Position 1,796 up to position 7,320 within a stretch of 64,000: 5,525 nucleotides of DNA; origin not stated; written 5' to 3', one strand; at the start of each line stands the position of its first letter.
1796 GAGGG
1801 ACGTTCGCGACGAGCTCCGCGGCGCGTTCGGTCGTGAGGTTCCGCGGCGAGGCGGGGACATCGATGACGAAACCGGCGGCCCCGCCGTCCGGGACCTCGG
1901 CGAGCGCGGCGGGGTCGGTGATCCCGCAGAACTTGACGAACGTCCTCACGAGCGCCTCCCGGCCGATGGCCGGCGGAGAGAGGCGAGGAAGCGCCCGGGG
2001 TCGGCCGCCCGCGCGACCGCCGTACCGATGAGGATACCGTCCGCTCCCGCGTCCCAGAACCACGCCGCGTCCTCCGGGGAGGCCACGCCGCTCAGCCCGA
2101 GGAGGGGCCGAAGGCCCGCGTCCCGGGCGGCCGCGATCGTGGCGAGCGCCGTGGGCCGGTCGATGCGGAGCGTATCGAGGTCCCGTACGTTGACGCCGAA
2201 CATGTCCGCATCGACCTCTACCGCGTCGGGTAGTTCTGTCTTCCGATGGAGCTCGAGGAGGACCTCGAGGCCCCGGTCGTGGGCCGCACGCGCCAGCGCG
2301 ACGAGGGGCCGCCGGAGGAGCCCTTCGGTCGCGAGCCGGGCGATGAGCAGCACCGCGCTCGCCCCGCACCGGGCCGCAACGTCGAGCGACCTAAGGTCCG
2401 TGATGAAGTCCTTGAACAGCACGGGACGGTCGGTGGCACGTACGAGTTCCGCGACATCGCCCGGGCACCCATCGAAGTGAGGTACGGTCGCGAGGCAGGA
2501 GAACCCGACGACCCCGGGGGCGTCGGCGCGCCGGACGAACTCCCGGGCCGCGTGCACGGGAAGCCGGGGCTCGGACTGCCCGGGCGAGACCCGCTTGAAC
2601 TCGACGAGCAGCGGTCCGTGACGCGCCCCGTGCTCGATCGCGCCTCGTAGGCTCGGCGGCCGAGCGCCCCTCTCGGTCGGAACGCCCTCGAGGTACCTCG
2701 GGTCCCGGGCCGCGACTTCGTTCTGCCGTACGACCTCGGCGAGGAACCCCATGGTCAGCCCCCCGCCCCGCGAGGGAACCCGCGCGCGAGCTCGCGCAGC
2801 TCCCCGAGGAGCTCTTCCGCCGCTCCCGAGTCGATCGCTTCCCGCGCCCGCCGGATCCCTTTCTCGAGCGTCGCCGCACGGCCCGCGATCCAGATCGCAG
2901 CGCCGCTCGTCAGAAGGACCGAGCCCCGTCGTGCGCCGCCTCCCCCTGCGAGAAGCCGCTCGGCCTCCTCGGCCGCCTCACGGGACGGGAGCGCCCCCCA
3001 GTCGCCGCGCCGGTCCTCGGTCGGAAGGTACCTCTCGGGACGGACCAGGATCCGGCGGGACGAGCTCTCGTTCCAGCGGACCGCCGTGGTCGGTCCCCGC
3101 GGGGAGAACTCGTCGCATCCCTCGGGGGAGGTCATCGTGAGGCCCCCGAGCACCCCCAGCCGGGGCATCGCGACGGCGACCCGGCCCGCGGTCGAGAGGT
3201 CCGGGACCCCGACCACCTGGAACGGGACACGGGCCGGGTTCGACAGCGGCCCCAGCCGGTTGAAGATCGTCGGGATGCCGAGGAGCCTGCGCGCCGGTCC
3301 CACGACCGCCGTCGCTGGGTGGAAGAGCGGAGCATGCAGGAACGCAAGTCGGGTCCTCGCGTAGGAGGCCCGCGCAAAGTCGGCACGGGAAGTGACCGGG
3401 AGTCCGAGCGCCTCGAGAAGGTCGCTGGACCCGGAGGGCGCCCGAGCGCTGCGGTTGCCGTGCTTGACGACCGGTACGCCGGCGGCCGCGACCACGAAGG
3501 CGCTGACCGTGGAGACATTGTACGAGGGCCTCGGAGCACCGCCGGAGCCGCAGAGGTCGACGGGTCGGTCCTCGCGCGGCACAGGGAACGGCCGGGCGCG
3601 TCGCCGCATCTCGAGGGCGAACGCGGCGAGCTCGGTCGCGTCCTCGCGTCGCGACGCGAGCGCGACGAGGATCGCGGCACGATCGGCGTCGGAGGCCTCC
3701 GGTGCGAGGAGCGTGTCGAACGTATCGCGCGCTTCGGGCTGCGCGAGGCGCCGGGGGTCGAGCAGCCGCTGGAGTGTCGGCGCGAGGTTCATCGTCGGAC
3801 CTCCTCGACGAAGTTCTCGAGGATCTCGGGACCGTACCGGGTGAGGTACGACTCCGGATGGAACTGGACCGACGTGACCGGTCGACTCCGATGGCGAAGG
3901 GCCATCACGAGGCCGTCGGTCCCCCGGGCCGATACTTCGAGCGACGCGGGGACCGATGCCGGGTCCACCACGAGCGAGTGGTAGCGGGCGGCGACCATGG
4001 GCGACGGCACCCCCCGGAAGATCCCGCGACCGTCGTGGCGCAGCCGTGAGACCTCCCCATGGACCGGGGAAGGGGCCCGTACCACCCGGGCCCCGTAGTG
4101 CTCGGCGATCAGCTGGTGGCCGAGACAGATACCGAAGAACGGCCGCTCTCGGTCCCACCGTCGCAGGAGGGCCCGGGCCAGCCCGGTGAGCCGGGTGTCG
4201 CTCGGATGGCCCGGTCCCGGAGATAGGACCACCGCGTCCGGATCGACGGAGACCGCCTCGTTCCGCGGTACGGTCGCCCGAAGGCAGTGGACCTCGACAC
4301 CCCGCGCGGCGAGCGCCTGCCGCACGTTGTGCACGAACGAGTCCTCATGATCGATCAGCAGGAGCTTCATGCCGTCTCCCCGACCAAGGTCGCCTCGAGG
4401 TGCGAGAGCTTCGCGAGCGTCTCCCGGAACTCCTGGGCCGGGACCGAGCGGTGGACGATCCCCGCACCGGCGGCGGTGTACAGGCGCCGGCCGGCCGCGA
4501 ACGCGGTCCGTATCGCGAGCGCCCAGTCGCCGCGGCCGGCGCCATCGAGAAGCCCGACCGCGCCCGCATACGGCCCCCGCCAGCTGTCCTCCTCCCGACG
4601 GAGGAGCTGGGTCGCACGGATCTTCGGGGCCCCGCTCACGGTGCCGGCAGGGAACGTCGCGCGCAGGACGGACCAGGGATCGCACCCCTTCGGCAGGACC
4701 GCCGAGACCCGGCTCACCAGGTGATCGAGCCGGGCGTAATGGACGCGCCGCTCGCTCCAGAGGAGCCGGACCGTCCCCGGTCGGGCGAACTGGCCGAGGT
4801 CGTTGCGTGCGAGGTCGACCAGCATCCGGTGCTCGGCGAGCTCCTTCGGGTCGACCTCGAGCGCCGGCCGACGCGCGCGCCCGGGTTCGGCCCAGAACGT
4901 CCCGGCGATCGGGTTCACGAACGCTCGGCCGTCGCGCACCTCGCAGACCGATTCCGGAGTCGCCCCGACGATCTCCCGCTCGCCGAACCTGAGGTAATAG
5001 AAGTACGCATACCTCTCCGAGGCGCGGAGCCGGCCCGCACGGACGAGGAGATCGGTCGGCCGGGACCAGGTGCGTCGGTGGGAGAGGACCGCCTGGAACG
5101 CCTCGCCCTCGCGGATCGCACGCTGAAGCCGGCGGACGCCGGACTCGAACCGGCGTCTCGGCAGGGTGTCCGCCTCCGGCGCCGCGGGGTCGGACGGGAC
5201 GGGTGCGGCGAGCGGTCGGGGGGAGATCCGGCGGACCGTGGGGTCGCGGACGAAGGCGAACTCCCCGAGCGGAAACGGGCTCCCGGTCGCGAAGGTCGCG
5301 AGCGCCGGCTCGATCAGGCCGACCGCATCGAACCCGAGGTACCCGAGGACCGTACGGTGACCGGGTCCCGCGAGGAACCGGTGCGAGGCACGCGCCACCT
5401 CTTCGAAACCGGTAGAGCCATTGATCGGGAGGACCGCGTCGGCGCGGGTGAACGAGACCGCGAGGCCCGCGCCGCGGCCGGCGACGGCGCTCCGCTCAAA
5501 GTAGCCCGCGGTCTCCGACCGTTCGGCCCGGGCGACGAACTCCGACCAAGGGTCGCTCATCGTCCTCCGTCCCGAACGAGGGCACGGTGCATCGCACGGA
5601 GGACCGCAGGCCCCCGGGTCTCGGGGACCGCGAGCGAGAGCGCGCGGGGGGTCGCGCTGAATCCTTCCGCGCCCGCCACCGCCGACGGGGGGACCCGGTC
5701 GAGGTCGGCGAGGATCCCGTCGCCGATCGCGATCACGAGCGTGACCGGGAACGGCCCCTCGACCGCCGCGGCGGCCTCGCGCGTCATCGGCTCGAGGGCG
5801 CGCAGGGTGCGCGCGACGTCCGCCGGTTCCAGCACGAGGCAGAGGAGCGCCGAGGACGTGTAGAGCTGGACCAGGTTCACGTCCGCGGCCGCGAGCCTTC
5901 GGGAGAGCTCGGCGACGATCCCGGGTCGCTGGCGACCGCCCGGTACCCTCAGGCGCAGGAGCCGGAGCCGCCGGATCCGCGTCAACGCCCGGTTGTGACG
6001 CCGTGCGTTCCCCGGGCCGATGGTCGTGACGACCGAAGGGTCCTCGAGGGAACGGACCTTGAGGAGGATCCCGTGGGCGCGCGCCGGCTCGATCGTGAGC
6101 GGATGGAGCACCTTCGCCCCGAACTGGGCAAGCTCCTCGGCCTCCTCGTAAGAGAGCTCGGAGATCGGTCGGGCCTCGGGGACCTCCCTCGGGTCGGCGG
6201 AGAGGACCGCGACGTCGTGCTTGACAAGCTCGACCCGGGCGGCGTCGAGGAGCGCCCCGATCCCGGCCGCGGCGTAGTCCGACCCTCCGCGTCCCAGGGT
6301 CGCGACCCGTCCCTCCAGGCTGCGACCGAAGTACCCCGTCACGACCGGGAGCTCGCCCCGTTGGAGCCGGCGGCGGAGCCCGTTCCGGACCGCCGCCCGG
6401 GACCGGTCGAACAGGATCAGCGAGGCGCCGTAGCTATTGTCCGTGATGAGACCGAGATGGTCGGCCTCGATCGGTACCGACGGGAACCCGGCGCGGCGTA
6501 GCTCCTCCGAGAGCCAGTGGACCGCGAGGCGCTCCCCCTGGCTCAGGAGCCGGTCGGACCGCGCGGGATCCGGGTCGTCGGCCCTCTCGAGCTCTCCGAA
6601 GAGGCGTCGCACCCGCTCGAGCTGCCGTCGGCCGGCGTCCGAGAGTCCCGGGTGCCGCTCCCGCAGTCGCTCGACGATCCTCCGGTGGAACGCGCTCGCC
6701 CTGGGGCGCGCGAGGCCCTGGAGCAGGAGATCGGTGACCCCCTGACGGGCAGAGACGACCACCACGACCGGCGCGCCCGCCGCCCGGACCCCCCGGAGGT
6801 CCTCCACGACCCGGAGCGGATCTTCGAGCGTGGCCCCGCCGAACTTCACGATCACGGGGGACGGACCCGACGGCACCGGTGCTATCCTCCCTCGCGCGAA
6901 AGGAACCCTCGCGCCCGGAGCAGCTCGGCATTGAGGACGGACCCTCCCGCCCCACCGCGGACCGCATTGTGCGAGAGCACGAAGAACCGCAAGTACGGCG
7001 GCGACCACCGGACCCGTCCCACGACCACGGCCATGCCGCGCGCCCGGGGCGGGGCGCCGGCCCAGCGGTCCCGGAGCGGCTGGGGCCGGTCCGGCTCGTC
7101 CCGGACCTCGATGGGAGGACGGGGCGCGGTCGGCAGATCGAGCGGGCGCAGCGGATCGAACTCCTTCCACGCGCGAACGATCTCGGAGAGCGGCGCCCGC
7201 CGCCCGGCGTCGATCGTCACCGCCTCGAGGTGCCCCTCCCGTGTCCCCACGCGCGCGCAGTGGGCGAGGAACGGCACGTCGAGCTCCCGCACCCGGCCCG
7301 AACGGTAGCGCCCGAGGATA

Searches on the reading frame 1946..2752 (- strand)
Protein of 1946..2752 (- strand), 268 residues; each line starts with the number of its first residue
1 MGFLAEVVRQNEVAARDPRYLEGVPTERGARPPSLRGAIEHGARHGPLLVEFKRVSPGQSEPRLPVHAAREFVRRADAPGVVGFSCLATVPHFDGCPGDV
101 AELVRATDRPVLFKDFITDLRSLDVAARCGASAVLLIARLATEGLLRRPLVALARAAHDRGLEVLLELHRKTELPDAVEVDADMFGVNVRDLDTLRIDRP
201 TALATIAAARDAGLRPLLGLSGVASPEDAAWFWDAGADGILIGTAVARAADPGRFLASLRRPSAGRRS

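Call 41: search_protein_families(library=pfam, proteins=[window:1946-2752:-], max_evalue=0.00001)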
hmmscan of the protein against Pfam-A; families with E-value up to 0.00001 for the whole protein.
window:1946-2752:- (268 aa): 1 family
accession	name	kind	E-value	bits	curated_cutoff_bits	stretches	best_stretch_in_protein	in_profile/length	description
PF00218.27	IGPS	-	4.4e-34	118.2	27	1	33-258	35-253/254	Indole-3-glycerol phosphate synthase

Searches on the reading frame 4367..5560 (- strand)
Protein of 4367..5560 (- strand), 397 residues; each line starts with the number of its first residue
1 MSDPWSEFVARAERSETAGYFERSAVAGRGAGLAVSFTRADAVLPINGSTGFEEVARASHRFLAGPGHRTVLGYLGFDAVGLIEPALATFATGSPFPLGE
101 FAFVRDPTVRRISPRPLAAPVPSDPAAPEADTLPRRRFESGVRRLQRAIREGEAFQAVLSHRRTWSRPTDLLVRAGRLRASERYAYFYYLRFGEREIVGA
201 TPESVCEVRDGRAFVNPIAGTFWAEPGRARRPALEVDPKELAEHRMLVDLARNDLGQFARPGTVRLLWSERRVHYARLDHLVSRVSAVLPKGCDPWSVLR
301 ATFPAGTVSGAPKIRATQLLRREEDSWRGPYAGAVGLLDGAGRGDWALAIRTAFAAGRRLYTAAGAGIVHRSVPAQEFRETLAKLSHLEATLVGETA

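Call 41: search_protein_families(library=pfam, proteins=[window:4367-5560:-], max_evalue=0.00001)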
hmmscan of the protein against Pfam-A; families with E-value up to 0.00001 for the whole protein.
window:4367-5560:- (397 aa): 1 family
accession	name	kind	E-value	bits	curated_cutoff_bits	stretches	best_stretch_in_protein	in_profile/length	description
PF00425.24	Chorismate_bind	-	1.4e-66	225.1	27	1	136-384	3-257/257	chorismate binding enzyme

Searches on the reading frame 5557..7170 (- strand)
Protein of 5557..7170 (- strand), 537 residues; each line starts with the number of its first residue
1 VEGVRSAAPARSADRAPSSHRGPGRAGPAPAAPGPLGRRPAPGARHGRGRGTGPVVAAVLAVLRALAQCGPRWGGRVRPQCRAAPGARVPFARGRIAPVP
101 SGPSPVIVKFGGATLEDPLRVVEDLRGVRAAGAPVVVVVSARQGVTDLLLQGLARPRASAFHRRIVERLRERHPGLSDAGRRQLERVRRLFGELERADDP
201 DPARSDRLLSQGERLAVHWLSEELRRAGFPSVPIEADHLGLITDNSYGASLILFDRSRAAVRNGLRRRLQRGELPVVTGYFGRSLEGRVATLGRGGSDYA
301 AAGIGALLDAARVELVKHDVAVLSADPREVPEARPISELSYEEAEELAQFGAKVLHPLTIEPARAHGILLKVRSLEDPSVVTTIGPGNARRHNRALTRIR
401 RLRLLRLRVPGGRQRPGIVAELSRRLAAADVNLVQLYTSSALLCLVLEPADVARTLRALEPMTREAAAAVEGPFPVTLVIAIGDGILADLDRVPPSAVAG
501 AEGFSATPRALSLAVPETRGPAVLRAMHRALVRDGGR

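Call 41: search_protein_families(library=pfam, proteins=[window:5557-7170:-], max_evalue=0.00001)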
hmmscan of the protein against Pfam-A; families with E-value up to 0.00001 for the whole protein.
window:5557-7170:- (537 aa): 1 family
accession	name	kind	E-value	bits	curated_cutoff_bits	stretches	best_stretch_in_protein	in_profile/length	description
PF00696.33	AA_kinase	-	8.2e-36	124.3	24.9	1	106-372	3-232/234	Amino acid kinase family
